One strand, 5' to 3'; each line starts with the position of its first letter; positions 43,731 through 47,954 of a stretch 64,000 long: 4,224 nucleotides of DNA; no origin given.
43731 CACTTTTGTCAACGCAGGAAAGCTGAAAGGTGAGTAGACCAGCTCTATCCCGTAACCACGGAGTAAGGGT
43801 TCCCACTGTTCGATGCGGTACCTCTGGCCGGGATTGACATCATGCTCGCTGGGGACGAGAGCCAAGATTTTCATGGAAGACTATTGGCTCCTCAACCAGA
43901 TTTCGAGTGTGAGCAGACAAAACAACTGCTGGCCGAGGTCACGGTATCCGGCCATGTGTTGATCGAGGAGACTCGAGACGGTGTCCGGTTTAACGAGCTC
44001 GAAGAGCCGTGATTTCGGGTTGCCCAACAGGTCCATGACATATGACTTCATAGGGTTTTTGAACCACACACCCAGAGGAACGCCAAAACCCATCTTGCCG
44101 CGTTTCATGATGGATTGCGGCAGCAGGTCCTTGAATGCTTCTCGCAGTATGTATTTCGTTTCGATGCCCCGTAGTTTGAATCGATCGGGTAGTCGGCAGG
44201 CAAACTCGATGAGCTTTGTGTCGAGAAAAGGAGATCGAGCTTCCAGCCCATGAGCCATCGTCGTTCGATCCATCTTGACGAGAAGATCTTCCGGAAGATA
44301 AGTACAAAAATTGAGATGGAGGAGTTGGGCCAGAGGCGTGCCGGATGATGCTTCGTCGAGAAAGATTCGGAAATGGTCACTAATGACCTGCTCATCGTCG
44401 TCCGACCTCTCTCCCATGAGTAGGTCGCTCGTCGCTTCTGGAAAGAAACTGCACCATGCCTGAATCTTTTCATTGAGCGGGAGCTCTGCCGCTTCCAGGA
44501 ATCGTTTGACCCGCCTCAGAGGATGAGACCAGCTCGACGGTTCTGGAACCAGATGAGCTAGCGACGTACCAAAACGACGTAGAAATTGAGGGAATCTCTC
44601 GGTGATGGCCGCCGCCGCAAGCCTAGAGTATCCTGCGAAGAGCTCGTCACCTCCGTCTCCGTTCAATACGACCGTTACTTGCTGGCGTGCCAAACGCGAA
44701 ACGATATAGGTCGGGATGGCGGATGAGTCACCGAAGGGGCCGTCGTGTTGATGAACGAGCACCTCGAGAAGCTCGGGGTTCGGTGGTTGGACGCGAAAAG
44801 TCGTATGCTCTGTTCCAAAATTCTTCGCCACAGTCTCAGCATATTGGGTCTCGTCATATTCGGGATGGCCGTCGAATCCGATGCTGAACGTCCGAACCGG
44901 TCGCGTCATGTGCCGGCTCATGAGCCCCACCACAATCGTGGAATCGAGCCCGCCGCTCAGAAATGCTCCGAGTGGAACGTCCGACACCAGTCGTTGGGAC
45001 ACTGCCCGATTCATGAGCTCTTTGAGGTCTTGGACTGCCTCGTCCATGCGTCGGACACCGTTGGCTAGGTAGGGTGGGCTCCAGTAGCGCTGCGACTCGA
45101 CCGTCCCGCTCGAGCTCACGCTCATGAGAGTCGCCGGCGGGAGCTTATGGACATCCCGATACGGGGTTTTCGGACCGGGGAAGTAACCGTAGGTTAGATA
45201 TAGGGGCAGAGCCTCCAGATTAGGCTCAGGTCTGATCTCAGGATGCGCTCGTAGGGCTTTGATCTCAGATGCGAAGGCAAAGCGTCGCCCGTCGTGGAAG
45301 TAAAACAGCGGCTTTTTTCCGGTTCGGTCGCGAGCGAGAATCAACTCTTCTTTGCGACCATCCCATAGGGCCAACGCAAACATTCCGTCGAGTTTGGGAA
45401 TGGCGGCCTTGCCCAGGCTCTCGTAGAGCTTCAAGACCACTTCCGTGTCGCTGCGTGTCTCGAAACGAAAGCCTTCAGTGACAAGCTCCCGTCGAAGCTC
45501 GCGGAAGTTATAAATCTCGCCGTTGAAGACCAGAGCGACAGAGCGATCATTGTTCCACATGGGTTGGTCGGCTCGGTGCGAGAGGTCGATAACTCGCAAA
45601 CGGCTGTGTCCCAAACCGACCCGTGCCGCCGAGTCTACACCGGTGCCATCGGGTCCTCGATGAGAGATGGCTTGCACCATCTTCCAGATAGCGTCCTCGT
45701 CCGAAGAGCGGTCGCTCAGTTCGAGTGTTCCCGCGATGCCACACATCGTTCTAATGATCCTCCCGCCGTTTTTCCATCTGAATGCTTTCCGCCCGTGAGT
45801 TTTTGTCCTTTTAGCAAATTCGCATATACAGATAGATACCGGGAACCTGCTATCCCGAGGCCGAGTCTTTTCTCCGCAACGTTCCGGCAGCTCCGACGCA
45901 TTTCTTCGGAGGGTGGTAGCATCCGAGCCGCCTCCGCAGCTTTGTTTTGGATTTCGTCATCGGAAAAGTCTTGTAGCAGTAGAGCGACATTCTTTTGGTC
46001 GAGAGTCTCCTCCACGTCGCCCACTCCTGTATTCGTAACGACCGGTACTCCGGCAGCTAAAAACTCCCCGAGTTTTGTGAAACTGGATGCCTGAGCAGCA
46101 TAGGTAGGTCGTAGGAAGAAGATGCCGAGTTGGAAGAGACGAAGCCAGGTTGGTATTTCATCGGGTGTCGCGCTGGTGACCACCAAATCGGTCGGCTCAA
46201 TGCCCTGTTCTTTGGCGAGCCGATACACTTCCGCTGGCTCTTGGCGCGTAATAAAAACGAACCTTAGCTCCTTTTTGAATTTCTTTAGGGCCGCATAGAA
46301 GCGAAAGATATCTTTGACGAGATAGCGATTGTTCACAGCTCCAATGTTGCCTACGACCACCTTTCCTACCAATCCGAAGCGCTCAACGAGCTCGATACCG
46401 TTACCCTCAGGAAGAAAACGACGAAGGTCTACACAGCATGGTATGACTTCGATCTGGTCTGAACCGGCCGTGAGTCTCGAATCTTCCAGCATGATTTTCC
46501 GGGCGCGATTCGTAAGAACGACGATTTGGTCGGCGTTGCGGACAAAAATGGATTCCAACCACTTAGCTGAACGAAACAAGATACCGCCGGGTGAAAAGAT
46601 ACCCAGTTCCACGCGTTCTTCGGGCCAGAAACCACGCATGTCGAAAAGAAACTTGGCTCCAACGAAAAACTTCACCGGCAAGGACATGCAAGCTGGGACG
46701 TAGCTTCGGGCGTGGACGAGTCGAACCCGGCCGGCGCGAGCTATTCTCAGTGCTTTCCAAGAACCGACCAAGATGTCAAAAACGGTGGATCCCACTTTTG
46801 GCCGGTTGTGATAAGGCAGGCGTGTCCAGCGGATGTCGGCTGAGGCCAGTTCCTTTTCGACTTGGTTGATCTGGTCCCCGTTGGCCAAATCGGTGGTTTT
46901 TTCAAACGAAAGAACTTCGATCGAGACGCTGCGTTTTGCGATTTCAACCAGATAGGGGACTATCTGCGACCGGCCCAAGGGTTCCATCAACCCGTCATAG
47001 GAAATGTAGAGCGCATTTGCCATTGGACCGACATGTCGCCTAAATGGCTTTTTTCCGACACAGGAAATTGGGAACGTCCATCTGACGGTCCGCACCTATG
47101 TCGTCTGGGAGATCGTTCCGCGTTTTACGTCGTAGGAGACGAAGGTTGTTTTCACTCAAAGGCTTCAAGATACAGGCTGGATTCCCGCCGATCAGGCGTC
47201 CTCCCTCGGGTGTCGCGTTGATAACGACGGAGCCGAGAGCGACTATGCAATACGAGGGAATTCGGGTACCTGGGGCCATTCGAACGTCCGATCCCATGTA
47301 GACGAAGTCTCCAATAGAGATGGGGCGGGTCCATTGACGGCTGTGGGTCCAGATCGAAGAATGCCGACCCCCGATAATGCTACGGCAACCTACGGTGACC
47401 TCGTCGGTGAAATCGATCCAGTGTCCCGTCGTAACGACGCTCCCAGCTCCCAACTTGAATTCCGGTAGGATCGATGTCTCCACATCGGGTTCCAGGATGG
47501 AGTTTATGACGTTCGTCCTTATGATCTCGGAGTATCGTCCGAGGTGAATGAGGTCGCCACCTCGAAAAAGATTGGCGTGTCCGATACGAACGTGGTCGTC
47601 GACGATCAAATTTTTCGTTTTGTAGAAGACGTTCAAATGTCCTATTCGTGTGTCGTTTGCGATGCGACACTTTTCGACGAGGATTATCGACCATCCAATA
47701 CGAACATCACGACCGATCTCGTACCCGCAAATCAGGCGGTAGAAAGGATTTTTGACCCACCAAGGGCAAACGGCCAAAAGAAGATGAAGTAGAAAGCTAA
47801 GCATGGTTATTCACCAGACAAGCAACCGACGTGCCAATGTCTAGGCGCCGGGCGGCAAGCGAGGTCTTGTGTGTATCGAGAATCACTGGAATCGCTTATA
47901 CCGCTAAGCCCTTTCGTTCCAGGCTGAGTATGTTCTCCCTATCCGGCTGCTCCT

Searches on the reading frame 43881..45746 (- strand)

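Call 6: search_protein_families(library=pfam, proteins=[window:43881-45746:-], max_evalue=0.001)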
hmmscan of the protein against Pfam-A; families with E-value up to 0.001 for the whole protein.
window:43881-45746:- (621 aa): 4 families
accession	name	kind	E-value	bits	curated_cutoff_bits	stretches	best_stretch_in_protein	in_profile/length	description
PF00733.27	Asn_synthase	-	3.2e-102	343.2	21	1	241-619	2-354/354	Asparagine synthase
PF13537.11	GATase_7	-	6.7e-45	152.5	25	1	47-166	1-122/123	Glutamine amidotransferase domain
PF13522.11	GATase_6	-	2.1e-42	144.7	27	1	32-161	1-130/130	Glutamine amidotransferase domain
PF02540.23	NAD_synthase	-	0.00071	19.2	21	1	238-328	2-90/242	NAD synthase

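Call 69: search_protein_families(library=ncbifam, proteins=[window:43881-45746:-], max_evalue=0.01)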
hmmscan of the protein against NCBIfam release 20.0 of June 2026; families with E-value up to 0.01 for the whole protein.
window:43881-45746:- (621 aa): 11 families
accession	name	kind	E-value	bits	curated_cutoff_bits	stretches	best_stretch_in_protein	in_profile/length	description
TIGR03108.1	eps_aminotran_1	hypoth_equivalog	1.2e-170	569.3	816.9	1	1-620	1-627/628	XrtA/PEP-CTERM system amidotransferase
TIGR01536.1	asn_synth_AEB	equivalog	1.6e-150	502.5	267.1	1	2-554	1-517/517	asparagine synthase (glutamine-hydrolyzing)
TIGR03104.1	trio_amidotrans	equivalog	1.8e-127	426.1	570.1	2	1-377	1-384/589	N-acetylglutaminylglutamine amidotransferase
NF006949.0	PRK09431.1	equivalog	5.3e-95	319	499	3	1-167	1-167/554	asparagine synthase B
NF033535.1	lass_lactam_cya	exception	4.2e-84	283.3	525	2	1-392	1-399/668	lasso peptide isopeptide bond-forming cyclase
NF033561.1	macrolact_Ik_Al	subfamily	1.5e-23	83.2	300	2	191-372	150-333/561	albusnodin/ikarugamycin family macrolactam cyclase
TIGR01134.1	purF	equivalog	1.2e-13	51.3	350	1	43-170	66-204/432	amidophosphoribosyltransferase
NF001484.0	PRK00331.1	subfamily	1.8e-12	46.5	381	1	41-168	65-201/601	isomerizing glutamine--fructose-6-phosphate transaminase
TIGR01135.1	glmS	equivalog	4.1e-12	45.4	418.05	1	40-167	63-199/607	glutamine--fructose-6-phosphate transaminase (isomerizing)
TIGR00552.1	nadE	equivalog_domain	0.0022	17.3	63.65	1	235-322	3-89/251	NAD(+) synthase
NF010587.0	PRK13980.1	equivalog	0.0037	16.5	255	1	235-332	12-107/267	NAD+ synthase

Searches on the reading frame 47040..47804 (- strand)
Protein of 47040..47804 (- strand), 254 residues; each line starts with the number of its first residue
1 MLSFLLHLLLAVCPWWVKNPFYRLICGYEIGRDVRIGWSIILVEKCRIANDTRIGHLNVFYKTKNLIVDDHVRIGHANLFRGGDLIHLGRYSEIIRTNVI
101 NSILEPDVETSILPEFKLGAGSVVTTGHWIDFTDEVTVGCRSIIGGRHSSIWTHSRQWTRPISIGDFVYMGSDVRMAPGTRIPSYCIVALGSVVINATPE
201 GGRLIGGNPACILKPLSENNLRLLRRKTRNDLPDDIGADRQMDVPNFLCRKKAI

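Call 6: search_protein_families(library=pfam, proteins=[window:47040-47804:-], max_evalue=0.001)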
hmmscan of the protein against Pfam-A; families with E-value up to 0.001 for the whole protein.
window:47040-47804:- (254 aa): 0 families

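Call 68: search_protein_families(library=pfam, proteins=[window:47040-47804:-], max_evalue=0.01)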
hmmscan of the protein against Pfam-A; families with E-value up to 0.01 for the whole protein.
window:47040-47804:- (254 aa): 0 families

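Call 69: search_protein_families(library=ncbifam, proteins=[window:47040-47804:-], max_evalue=0.01)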
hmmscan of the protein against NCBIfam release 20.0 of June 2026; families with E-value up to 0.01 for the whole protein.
window:47040-47804:- (254 aa): 25 families
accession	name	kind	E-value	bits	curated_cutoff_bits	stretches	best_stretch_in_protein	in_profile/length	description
NF058585.1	HptprglPActTf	PfamEq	6.7e-09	35.5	300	1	132-219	74-163/172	heptaprenylglyceryl phosphate O-acetyltransferase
NF007797.0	PRK10502.1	subfamily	3.8e-08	33.2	192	1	118-215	75-178/183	WcaF family extracellular polysaccharide biosynthesis acetyltransferase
NF007240.0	PRK09677.1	equivalog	5.9e-08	32.4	243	1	160-216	129-184/192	putative lipopolysaccharide biosynthesis O-acetyl transferase WbbJ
NF000311.1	Vat_ABCDEFH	equivalog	1.9e-07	30.9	300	1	162-216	111-164/201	Vat family streptogramin A O-acetyltransferase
TIGR03570.1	NeuD_NnaD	subfamily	3.7e-07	29.9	160.8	1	134-210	122-201/202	NeuD/PglB/VioB family sugar acetyltransferase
NF007499.0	PRK10092.1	equivalog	5.2e-07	29.6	314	1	156-215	124-182/183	maltose O-acetyltransferase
NF000097.1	stregram_VatC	exception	7e-06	26.1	425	1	163-214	120-170/212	streptogramin A O-acetyltransferase Vat(C)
TIGR03532.1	DapD_Ac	equivalog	9.6e-06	25.4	231.75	1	157-220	156-218/231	2,3,4,5-tetrahydropyridine-2,6-dicarboxylate N-acetyltransferase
TIGR04008.1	WcaF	equivalog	2.3e-05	24.4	326.3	1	134-214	90-176/180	colanic acid biosynthesis acetyltransferase WcaF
NF007076.0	PRK09527.1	equivalog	2.9e-05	23.6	347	1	146-215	116-184/203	galactoside O-acetyltransferase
NF000504.1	stregram_VatH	exception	7.7e-05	22.7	475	1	164-239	120-195/216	streptogramin A O-acetyltransferase Vat(H)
NF000111.1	stregram_VatD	exception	8.9e-05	22.3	400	1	164-214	116-165/209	streptogramin A O-acetyltransferase Vat(D)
NF000101.1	stregram_VatA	exception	0.00011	22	450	1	162-213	119-169/219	streptogramin A O-acetyltransferase Vat(A)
NF000147.1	stregram_VatF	exception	0.00022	20.8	400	1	163-215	122-173/221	streptogramin A O-acetyltransferase Vat(F)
TIGR01852.1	lipid_A_lpxA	equivalog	0.00025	20.4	231.05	0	33-101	101-165/254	acyl-ACP--UDP-N-acetylglucosamine O-acyltransferase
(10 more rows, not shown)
